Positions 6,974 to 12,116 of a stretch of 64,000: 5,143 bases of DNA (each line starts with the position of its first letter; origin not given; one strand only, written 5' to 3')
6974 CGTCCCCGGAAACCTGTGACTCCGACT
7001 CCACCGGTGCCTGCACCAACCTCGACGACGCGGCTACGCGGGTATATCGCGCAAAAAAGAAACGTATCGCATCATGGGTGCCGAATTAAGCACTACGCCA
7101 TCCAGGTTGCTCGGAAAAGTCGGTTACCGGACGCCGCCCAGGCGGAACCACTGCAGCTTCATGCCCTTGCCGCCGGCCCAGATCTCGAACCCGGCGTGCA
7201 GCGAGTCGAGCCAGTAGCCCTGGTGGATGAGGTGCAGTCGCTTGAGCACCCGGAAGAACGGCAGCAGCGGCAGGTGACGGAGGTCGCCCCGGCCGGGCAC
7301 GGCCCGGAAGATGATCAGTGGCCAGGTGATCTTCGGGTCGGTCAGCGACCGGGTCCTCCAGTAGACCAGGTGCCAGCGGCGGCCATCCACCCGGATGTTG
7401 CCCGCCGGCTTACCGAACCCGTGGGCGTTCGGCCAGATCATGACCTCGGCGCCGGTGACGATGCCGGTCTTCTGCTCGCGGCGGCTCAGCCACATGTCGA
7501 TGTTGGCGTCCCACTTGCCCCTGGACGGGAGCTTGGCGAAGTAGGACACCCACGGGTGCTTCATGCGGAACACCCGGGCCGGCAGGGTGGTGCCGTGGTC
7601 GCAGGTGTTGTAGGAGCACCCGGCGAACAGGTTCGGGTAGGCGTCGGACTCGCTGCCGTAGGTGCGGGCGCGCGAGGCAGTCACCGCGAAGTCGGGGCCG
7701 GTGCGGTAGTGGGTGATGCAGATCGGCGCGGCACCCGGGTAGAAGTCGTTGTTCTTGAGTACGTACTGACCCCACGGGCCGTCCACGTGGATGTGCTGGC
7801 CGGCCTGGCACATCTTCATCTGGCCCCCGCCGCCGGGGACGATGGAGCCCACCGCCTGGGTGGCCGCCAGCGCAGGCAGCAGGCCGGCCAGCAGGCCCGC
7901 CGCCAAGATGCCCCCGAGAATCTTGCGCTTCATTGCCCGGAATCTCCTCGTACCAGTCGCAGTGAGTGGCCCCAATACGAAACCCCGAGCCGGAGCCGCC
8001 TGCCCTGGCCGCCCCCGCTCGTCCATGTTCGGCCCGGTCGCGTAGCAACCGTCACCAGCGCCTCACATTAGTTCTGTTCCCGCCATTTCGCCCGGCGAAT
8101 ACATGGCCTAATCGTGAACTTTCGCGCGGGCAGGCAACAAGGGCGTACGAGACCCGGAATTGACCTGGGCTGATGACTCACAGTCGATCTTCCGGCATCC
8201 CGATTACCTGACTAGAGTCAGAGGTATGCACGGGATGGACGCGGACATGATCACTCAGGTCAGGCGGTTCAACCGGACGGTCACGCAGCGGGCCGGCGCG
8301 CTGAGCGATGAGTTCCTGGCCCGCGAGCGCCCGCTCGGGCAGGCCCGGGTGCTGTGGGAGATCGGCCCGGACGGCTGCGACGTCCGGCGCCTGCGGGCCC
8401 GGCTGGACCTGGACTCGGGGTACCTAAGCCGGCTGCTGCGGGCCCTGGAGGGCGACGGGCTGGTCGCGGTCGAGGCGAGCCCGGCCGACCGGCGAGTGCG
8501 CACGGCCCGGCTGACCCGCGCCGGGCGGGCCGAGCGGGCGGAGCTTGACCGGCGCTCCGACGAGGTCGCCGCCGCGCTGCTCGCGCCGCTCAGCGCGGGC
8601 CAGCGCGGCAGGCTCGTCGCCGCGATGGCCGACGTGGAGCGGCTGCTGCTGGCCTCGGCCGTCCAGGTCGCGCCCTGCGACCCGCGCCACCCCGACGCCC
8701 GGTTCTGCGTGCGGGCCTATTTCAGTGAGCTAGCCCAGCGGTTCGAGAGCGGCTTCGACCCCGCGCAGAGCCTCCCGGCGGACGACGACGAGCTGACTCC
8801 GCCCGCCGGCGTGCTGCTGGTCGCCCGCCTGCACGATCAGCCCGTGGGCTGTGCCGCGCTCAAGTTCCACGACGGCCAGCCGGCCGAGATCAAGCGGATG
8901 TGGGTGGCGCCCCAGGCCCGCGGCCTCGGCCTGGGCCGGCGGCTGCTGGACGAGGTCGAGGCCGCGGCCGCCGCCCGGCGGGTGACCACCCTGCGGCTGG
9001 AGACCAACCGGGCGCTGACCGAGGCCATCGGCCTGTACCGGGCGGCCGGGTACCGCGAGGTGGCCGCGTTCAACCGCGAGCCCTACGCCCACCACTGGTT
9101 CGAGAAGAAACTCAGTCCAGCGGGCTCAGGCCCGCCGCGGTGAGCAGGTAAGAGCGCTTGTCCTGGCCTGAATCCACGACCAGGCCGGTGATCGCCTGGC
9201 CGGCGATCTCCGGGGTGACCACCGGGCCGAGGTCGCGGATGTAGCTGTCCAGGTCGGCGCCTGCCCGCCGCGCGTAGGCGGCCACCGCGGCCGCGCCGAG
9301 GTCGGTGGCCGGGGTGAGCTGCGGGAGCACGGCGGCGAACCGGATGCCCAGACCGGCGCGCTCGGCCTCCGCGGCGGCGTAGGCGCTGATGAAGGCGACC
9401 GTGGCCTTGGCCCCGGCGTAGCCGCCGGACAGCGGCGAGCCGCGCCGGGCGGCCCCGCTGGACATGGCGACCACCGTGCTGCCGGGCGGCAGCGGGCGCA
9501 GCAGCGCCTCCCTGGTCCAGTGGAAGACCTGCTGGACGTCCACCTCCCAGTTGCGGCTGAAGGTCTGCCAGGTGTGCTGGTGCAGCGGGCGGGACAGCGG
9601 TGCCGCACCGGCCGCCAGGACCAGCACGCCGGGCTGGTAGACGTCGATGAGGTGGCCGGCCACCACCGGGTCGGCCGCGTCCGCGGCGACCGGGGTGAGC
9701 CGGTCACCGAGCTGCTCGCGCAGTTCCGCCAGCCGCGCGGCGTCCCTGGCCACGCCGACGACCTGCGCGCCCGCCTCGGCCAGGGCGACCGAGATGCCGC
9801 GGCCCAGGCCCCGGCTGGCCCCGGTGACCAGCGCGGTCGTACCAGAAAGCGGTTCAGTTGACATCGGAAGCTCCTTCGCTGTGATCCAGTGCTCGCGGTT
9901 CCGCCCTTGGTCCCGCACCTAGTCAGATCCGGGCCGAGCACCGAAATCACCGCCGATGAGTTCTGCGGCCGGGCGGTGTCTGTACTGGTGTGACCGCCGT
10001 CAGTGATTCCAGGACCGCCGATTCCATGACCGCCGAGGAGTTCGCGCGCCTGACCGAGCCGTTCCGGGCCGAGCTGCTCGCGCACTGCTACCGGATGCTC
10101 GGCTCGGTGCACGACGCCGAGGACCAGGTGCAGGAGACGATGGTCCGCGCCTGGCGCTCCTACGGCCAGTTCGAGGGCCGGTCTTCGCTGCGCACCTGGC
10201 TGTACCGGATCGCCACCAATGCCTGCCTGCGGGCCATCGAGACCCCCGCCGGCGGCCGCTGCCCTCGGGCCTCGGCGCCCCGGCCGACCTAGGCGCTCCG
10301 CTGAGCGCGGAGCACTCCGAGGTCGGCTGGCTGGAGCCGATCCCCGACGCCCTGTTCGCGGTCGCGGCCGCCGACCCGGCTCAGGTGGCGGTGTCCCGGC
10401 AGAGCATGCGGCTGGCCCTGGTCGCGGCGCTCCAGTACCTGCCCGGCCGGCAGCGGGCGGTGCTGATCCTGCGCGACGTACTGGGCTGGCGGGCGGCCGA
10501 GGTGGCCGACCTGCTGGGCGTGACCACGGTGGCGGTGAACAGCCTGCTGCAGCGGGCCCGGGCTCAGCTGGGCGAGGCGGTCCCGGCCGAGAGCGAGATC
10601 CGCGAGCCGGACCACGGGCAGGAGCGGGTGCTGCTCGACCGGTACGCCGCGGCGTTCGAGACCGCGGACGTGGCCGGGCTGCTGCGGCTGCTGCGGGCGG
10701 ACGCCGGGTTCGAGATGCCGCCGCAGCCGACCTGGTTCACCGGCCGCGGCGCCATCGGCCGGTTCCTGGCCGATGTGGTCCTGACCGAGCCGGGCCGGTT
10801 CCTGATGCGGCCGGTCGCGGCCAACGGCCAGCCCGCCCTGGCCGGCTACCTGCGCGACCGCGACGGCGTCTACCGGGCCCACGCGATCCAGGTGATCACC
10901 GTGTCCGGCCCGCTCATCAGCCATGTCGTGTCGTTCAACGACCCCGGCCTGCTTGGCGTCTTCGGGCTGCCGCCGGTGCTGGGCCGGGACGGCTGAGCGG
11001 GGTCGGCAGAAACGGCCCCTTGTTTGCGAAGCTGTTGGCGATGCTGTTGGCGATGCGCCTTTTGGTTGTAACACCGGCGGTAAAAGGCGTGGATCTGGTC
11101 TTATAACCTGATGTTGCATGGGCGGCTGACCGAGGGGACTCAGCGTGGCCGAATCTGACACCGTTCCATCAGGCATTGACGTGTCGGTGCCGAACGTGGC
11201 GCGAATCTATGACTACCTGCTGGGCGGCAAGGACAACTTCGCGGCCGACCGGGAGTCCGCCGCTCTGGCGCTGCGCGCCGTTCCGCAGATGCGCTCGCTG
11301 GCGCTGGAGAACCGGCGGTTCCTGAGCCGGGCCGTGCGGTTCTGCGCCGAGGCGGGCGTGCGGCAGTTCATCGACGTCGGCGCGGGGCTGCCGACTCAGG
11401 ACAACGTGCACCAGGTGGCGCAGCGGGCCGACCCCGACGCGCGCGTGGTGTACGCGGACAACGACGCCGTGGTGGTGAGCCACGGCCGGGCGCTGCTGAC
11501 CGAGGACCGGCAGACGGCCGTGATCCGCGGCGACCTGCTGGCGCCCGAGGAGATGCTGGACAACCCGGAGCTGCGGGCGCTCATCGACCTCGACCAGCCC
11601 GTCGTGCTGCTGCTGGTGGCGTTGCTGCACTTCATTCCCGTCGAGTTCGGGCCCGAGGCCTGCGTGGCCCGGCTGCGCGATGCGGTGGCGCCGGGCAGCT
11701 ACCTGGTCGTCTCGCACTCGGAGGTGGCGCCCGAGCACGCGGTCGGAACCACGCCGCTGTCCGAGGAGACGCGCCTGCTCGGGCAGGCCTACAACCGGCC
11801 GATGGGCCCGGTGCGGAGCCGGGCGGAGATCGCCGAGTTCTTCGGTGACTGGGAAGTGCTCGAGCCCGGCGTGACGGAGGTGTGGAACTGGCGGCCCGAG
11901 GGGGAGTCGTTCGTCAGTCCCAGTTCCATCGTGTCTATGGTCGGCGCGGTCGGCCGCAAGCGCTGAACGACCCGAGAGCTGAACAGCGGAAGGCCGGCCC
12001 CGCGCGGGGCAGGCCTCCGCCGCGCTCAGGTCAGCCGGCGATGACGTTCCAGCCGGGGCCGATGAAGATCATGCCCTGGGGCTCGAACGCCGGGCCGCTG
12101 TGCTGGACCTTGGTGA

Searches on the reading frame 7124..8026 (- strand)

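Call 55: search_protein_families(library=pfam, proteins=[window:7124-8026:-], max_evalue=0.00001)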
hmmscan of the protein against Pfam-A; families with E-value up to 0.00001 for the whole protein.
window:7124-8026:- (300 aa): 1 family
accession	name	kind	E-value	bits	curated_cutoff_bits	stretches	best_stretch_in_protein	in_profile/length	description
PF01670.23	Glyco_hydro_12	-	6.8e-07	30.1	27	1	124-291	30-199/207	Glycosyl hydrolase family 12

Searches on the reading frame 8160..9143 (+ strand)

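Call 55: search_protein_families(library=pfam, proteins=[window:8160-9143:+], max_evalue=0.00001)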
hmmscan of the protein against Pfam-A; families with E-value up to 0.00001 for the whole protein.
window:8160-9143:+ (327 aa): 5 families
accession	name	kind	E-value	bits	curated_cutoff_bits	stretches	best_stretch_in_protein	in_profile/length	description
PF00583.31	Acetyltransf_1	-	9.3e-17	61.8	20.7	1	192-298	8-116/116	Acetyltransferase (GNAT) family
PF13508.13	Acetyltransf_7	-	2.2e-15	57.3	27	1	217-300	3-84/84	Acetyltransferase (GNAT) domain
PF12802.13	MarR_2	-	1.7e-09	38.2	27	1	60-112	6-60/61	MarR family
PF13673.13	Acetyltransf_10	-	2.5e-09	37.7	23.6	1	219-302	33-111/128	Acetyltransferase (GNAT) domain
PF01047.28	MarR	-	2.5e-07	30.9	24.6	1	66-113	13-58/59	MarR family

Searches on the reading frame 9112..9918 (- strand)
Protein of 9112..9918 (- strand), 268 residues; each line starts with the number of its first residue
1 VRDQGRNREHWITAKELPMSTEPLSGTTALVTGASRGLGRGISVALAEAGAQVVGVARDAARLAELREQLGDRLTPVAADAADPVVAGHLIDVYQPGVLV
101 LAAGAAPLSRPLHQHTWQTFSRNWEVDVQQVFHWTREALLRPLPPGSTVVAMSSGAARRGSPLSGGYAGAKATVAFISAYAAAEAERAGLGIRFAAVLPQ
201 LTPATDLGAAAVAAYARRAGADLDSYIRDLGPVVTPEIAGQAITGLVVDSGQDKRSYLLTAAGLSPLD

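Call 55: search_protein_families(library=pfam, proteins=[window:9112-9918:-], max_evalue=0.00001)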
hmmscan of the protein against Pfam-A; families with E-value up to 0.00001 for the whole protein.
window:9112-9918:- (268 aa): 2 families
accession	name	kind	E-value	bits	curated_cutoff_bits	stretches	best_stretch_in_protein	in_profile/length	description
PF00106.31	adh_short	-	3.9e-20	72.6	26.6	1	28-210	2-189/195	short chain dehydrogenase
PF13561.12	adh_short_C2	-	2.1e-17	63.9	27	1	33-244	1-214/236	Enoyl-(Acyl carrier protein) reductase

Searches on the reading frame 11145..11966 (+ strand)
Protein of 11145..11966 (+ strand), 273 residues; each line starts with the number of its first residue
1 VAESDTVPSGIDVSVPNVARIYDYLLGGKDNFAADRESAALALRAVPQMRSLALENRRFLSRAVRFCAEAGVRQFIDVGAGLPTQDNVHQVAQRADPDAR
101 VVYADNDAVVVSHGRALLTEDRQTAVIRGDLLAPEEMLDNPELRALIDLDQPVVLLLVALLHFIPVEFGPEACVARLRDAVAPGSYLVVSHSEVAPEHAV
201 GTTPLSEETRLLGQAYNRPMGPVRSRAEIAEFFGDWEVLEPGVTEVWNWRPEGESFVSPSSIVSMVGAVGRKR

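Call 55: search_protein_families(library=pfam, proteins=[window:11145-11966:+], max_evalue=0.00001)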
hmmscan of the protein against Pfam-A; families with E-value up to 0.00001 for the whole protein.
window:11145-11966:+ (273 aa): 1 family
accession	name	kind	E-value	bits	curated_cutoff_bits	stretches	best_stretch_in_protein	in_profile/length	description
PF04672.18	Methyltransf_19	-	1.4e-86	290.8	26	1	7-272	4-267/268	S-adenosyl methyltransferase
